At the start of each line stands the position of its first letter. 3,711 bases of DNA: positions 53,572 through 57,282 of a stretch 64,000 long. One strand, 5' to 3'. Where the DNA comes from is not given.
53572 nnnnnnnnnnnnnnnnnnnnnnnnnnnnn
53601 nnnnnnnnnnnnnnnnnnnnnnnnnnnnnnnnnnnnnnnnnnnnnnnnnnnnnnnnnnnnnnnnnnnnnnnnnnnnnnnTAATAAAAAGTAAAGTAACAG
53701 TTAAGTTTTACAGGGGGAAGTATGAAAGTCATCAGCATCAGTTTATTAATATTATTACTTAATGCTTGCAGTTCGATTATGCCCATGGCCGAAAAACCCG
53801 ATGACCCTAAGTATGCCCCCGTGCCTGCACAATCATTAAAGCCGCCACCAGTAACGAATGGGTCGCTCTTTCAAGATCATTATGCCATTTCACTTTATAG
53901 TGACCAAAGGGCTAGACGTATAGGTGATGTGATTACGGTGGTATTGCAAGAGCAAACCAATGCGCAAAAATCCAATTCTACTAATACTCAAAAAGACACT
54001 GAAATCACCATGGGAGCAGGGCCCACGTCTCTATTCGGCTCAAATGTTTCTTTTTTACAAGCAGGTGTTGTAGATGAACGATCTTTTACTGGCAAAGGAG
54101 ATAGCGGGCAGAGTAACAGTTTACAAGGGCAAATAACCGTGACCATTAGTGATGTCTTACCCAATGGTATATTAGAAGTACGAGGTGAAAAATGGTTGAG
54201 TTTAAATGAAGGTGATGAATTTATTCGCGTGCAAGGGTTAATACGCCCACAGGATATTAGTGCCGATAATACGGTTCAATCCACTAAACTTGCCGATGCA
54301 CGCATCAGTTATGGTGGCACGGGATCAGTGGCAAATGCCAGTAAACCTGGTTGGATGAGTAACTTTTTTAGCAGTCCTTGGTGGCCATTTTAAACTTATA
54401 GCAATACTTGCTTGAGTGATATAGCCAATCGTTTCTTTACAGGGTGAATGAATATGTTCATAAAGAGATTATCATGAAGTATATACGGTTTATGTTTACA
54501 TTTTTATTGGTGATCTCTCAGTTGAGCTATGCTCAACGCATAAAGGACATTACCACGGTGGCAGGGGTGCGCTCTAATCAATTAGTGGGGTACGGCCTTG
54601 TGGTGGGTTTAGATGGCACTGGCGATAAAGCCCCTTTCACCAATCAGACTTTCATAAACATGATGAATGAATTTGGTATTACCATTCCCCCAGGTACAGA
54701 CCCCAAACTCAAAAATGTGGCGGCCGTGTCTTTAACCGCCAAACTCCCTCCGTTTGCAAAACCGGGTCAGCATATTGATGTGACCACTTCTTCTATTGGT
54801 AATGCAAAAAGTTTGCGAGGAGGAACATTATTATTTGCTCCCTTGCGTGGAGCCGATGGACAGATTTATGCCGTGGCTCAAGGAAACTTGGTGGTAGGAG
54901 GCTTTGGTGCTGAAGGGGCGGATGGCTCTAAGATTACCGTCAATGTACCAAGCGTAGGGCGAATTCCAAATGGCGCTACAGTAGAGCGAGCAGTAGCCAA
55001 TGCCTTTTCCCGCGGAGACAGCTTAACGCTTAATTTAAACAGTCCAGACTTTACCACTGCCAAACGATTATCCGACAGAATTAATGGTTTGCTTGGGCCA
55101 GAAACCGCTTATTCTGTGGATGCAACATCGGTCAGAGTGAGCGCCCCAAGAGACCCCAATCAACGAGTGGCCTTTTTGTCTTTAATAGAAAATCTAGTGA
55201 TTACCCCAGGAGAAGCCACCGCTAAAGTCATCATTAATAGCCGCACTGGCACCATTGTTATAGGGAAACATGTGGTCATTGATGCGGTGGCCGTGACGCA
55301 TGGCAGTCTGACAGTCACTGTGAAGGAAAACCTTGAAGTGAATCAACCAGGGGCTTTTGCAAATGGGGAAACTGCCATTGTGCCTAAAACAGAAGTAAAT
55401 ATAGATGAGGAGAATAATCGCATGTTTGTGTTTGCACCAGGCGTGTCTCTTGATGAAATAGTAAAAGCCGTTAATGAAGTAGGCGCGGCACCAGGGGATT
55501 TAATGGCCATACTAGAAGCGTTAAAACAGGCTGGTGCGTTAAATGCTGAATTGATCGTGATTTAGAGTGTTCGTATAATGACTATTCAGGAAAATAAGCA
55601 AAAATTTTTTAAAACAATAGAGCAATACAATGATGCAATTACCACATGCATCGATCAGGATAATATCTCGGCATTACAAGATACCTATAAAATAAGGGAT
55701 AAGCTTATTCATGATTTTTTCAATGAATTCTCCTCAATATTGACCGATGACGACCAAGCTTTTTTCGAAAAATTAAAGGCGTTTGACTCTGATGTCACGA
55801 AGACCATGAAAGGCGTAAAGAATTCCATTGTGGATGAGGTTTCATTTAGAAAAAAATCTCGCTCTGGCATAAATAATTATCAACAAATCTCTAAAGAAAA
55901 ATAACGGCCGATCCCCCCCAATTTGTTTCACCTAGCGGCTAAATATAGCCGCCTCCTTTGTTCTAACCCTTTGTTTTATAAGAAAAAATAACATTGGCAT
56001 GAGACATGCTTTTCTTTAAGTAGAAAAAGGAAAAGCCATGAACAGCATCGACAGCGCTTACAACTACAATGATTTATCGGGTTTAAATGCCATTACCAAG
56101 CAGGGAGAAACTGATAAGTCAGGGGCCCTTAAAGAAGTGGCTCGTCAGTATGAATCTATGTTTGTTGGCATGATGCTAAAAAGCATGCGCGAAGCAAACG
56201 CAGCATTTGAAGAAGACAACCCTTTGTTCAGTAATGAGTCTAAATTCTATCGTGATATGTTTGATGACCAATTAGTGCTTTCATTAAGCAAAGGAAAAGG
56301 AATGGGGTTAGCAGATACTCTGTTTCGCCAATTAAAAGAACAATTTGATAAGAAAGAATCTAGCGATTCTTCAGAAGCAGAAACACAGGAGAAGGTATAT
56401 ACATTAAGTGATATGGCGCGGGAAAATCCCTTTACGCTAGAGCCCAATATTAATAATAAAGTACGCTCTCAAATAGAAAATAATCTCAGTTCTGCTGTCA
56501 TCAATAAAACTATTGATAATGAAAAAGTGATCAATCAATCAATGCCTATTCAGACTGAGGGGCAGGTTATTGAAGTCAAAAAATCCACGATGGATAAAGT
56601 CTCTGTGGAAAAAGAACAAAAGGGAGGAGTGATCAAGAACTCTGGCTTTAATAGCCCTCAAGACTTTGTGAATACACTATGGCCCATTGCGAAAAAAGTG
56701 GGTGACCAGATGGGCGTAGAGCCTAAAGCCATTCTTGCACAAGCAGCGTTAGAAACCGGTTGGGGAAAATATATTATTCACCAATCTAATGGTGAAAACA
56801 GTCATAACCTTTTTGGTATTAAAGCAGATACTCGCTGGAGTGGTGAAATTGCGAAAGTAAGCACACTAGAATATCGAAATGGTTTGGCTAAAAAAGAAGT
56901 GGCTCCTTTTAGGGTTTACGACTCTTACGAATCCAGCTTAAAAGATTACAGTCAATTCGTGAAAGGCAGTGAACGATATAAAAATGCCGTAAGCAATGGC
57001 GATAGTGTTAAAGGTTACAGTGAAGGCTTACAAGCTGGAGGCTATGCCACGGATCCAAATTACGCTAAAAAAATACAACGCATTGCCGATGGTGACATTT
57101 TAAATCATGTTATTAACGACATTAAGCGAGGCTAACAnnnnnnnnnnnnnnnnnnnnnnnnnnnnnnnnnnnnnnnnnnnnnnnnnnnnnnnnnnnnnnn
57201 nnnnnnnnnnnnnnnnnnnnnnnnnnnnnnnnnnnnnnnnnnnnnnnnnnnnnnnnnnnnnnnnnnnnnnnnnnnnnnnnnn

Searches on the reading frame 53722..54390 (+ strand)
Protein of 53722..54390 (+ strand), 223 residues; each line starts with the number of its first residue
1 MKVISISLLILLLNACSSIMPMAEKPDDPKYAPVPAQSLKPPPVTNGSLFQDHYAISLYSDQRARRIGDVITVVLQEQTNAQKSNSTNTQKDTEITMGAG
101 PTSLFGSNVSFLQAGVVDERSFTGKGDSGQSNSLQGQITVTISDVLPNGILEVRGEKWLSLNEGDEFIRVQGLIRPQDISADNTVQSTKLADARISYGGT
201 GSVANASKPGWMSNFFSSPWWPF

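Call 10: search_protein_families(library=ncbifam, proteins=[window:53722-54390:+], max_evalue=0.00001)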
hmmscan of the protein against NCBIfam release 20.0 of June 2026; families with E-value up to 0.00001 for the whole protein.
window:53722-54390:+ (223 aa): 13 families
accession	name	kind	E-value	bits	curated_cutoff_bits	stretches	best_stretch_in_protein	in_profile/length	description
NF001304.0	PRK00249.1-4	equivalog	9.1e-82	274.1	247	1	5-223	8-228/228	flagellar basal body L-ring protein FlgH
NF009338.1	PRK12698.1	equivalog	5.9e-81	271.5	303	1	8-223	2-218/218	flagellar basal body L-ring protein FlgH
NF001301.1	PRK00249.1-1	equivalog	5.5e-70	235.5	280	1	5-218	4-224/224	flagellar basal body L-ring protein FlgH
NF009072.1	PRK12407.1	equivalog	3.3e-64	216.6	323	1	2-222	2-219/220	flagellar basal body L-ring protein FlgH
NF001302.0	PRK00249.1-2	equivalog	1.8e-50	171.9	410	1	28-217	64-257/260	flagellar basal body L-ring protein FlgH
NF009339.0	PRK12699.1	equivalog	1.9e-48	165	375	1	6-218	22-242/246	flagellar basal body L-ring protein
NF009341.0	PRK12701.1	equivalog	4.4e-47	160.8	480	1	7-222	9-229/230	flagellar basal body L-ring protein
NF009337.1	PRK12697.1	equivalog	5.2e-43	147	380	1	18-217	13-210/215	flagellar basal body L-ring protein FlgH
NF009340.0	PRK12700.1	equivalog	6e-42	143.7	414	1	6-216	11-224/230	flagellar basal body L-ring protein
NF009336.0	PRK12696.1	equivalog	2.8e-41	141.6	303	1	2-223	4-238/238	flagellar basal body L-ring protein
NF001305.1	PRK00249.1-5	equivalog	1.4e-34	119.7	255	1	30-210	38-227/239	flagellar basal body L-ring protein FlgH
NF001303.0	PRK00249.1-3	equivalog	3.6e-29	101.9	288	1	27-223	31-238/238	flagellar basal body L-ring protein FlgH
NF009429.1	PRK12788.1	equivalog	1.5e-28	99.8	380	1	36-214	45-223/231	flagellar basal body L-ring protein FlgH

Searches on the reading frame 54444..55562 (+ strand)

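Call 10: search_protein_families(library=ncbifam, proteins=[window:54444-55562:+], max_evalue=0.00001)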
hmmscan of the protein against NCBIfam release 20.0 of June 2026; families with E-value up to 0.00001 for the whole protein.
window:54444-55562:+ (373 aa): 3 families
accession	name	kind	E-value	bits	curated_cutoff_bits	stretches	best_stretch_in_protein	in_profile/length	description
NF003676.1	PRK05303.1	subfamily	8.1e-142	472.2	300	1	33-373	1-344/344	flagellar basal body P-ring protein FlgI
NF009430.1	PRK12789.1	equivalog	9.2e-104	347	557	1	30-372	5-349/350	flagellar basal body P-ring protein FlgI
NF009348.0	PRK12706.1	equivalog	6.7e-11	42.2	444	1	24-149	33-157/328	flagellar basal body P-ring protein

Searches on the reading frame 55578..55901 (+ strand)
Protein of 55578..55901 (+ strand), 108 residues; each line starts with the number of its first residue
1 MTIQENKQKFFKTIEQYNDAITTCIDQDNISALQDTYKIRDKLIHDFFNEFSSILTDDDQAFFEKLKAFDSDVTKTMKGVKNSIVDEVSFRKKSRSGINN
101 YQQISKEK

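Call 10: search_protein_families(library=ncbifam, proteins=[window:55578-55901:+], max_evalue=0.00001)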
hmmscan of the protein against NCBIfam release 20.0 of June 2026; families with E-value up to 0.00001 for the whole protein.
window:55578-55901:+ (108 aa): 0 families

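Call 28: search_protein_families(library=pfam, proteins=[window:55578-55901:+], max_evalue=0.1)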
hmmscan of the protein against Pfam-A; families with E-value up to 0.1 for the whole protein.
window:55578-55901:+ (108 aa): 4 families
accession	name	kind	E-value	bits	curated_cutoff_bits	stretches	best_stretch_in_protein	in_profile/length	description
PF16675.10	FOXO_KIX_bdg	-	0.0061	17.4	27.2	1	2-20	19-37/80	KIX-binding domain of forkhead box O, CR2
PF10368.14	YkyA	-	0.0077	16.4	28.8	1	6-80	79-152/186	Putative cell-wall binding lipoprotein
PF20893.2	DUF6845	-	0.03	14.9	27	1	33-89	81-136/149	Domain of unknown function (DUF6845)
PF03836.20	RasGAP_C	-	0.09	13.3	26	0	2-38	61-88/137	RasGAP C-terminus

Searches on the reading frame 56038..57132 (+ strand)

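Call 10: search_protein_families(library=ncbifam, proteins=[window:56038-57132:+], max_evalue=0.00001)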
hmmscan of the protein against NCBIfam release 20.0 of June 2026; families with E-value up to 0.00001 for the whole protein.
window:56038-57132:+ (365 aa): 13 families
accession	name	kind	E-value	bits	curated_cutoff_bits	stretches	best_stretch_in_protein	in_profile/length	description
TIGR02541.1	flagell_FlgJ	equivalog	1.1e-83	281.6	193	1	12-350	4-290/294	flagellar assembly peptidoglycan hydrolase FlgJ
NF009354.0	PRK12709.1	equivalog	1.4e-59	202.2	456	2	201-349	170-318/323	flagellar rod assembly protein/muramidase FlgJ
NF009355.0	PRK12710.1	equivalog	1.9e-55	188.2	358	2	200-360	123-283/291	flagellar rod assembly protein/muramidase FlgJ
NF009358.0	PRK12713.1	equivalog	1.8e-49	169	595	2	209-349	183-322/339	flagellar rod assembly protein/muramidase FlgJ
NF009357.0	PRK12712.1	equivalog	4e-47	161.3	606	2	206-349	196-338/344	flagellar rod assembly protein/muramidase FlgJ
NF038016.1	sporang_Gsm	equivalog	1.8e-24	86.7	240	1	200-349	157-306/316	sporangiospore maturation cell wall hydrolase GsmA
NF009350.0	PRK12708.1-2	equivalog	6.1e-14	52.4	189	1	9-112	10-111/132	peptidoglycan hydrolase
NF009352.0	PRK12708.1-4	equivalog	7.4e-13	49.1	178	1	13-116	10-114/140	peptidoglycan hydrolase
NF006359.0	PRK08581.1-1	equivalog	8.3e-13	47.9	798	1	206-350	319-463/619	amidase domain-containing protein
NF006360.0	PRK08581.1-2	equivalog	3.6e-12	45.5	605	1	208-349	411-553/709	amidase domain-containing protein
NF009351.0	PRK12708.1-3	equivalog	2.5e-10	40.6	183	1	27-105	21-99/129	peptidoglycan hydrolase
NF004974.0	PRK06347.1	equivalog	7.9e-09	35.1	701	1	106-348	59-292/592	1,4-beta-N-acetylmuramoylhydrolase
NF009349.0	PRK12708.1-1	equivalog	4.3e-08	33.6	141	1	31-100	25-95/97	peptidoglycan hydrolase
